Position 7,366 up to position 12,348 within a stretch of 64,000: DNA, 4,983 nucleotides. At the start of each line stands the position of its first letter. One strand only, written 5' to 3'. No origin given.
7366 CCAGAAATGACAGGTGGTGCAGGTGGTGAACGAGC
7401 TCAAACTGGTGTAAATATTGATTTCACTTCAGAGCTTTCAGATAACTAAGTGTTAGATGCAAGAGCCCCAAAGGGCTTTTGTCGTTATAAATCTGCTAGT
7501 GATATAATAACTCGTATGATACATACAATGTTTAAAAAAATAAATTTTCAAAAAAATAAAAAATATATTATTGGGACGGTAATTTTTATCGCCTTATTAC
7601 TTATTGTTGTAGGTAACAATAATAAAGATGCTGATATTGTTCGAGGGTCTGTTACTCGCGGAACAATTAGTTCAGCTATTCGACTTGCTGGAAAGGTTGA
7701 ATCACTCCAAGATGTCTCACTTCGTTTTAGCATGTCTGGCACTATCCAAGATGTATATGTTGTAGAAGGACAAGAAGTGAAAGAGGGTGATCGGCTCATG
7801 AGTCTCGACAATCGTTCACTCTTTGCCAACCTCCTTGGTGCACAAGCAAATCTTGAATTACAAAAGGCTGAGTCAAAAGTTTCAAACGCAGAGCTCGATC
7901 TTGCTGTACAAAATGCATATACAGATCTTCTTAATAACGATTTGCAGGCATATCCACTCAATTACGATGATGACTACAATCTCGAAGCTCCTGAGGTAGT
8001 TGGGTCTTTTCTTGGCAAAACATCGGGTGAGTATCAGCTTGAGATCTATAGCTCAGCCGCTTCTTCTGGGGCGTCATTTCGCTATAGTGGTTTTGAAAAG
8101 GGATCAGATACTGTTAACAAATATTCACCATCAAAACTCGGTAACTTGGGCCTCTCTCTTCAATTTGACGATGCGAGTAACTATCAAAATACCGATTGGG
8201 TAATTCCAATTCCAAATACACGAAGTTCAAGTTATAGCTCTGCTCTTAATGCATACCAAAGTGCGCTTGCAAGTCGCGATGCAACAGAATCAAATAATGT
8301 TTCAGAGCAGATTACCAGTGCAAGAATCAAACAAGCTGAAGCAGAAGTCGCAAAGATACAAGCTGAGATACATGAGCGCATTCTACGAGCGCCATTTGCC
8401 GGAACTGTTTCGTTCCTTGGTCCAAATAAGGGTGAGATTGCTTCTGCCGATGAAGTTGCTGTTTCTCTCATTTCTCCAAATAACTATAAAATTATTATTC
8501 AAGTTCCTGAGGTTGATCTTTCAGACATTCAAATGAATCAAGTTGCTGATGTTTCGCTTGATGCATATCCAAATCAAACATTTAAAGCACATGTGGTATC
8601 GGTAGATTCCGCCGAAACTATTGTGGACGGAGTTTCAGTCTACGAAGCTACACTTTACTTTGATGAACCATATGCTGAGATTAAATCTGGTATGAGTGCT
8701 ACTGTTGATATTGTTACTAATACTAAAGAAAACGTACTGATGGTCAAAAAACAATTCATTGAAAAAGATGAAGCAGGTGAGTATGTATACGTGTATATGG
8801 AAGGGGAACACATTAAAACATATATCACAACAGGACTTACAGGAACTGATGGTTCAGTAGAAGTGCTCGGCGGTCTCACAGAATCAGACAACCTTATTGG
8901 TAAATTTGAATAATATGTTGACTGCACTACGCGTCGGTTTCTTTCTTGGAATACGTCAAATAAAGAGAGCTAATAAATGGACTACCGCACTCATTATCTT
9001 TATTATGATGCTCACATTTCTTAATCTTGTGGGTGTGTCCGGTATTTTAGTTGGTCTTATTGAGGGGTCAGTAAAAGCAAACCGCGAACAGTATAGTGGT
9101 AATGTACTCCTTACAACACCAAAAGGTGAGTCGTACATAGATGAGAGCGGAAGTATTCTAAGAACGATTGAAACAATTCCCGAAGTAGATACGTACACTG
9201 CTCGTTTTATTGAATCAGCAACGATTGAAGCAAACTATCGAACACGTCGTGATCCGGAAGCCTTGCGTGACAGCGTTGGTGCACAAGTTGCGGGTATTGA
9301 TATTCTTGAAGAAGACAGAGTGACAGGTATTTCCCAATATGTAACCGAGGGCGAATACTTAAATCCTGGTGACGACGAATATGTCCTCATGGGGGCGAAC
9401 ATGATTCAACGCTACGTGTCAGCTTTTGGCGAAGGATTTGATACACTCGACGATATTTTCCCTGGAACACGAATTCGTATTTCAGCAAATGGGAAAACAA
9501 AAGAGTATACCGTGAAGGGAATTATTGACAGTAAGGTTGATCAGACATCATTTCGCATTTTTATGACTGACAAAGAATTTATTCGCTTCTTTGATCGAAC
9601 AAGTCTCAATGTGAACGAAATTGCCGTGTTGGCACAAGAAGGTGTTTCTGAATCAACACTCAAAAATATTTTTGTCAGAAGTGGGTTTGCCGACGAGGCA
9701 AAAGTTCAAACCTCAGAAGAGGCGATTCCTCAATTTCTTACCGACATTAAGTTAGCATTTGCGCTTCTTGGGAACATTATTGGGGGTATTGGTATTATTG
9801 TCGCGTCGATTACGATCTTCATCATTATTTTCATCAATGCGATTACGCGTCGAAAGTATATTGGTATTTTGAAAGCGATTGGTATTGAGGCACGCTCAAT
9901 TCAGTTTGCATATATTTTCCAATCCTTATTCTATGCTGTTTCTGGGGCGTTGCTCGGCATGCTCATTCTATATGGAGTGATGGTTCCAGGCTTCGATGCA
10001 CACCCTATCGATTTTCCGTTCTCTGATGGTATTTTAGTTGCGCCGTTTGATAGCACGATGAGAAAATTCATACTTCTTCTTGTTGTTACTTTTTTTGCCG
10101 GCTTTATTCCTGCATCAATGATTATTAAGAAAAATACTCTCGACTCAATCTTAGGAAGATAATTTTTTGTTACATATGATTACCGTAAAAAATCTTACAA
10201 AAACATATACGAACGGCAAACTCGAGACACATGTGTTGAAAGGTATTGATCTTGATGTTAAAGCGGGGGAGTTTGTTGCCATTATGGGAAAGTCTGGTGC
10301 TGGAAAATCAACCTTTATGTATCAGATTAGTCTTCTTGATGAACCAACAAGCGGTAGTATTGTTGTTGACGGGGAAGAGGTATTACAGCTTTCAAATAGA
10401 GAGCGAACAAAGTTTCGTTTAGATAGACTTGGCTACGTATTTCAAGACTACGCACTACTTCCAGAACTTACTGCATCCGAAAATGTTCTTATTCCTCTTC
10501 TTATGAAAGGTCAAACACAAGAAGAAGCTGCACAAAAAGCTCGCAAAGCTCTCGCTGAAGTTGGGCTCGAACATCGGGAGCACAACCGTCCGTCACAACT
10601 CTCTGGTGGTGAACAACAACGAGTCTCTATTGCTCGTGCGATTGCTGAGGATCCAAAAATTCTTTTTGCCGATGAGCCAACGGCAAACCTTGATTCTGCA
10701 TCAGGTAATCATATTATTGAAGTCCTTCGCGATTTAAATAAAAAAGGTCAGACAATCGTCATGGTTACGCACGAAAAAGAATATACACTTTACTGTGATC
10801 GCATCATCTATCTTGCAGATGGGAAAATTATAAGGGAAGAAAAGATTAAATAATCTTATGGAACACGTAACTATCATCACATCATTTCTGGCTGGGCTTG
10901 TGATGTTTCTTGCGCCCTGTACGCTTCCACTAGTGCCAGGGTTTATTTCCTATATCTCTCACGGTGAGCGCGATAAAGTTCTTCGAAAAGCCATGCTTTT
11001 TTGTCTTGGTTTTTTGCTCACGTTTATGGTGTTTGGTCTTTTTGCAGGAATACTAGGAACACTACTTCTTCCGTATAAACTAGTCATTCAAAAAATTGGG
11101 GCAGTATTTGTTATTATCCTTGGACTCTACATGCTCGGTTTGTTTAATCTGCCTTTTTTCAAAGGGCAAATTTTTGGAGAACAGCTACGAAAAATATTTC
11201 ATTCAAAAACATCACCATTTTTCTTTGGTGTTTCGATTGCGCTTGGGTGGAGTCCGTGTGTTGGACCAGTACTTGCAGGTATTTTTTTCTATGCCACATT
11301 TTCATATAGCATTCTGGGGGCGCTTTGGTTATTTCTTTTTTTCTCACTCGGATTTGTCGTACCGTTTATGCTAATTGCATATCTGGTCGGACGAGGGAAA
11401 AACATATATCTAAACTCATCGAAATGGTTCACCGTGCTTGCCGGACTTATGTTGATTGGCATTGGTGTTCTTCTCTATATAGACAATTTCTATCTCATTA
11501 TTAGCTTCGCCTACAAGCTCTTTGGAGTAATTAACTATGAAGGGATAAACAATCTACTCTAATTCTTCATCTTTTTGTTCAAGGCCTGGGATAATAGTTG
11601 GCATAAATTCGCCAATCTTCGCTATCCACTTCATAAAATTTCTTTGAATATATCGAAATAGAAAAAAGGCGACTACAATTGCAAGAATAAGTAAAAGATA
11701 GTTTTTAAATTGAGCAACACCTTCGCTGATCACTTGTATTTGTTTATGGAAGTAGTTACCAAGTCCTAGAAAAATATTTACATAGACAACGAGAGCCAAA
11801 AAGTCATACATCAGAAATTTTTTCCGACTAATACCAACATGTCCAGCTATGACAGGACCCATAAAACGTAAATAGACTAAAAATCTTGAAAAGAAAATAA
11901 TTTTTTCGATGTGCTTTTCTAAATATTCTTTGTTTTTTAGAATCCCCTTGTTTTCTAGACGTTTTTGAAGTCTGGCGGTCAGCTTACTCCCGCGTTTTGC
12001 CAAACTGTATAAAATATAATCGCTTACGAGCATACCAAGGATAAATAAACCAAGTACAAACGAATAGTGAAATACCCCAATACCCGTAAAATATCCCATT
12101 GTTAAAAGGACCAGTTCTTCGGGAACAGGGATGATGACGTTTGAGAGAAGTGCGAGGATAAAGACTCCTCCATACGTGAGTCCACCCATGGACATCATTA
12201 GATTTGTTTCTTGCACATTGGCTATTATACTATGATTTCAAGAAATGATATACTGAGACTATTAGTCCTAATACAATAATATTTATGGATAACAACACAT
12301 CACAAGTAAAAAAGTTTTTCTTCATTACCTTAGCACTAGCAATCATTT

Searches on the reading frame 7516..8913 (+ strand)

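Call 53: search_protein_families(library=pfam, proteins=[window:7516-8913:+], max_evalue=0.001)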
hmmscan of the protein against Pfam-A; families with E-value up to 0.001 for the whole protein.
window:7516-8913:+ (465 aa): 3 families
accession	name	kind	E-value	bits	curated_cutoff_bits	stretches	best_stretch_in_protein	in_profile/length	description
PF16576.10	HlyD_D23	-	8.3e-16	58.3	30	1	237-364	53-185/214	Barrel-sandwich domain of CusB or HlyD membrane-fusion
PF13437.12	HlyD_3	-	1.1e-13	52.3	22.2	1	290-386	2-97/106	HlyD family secretion protein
PF13533.13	Biotin_lipoyl_2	-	3.4e-07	30.4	29.8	1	68-98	2-32/32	Biotin-lipoyl like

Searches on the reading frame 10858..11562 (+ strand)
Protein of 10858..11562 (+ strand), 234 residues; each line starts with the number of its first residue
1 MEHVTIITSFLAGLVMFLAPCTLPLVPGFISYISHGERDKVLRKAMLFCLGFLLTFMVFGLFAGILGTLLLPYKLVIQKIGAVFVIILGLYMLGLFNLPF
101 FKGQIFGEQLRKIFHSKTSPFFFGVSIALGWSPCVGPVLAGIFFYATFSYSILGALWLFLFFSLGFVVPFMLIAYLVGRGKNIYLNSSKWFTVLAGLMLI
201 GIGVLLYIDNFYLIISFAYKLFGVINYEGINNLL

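Call 53: search_protein_families(library=pfam, proteins=[window:10858-11562:+], max_evalue=0.001)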
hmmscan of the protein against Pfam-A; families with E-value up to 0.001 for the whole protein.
window:10858-11562:+ (234 aa): 2 families
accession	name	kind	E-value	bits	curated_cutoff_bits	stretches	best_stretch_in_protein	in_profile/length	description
PF02683.22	DsbD_TM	-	9.8e-15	54.9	27.1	1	5-179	4-187/219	Cytochrome C biogenesis protein transmembrane domain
PF13386.12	DsbD_2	-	9.7e-11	42.4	24.9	1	9-204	2-198/199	Cytochrome C biogenesis protein transmembrane region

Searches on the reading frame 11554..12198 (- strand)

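Call 54: search_protein_families(library=pfam, proteins=[window:11554-12198:-], max_evalue=0.001)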
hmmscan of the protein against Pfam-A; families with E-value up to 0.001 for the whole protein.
window:11554-12198:- (214 aa): 1 family
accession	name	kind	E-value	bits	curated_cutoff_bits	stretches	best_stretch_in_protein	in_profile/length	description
PF09335.16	VTT_dom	-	3.4e-10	40.9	33.9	1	25-147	1-121/123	VTT domain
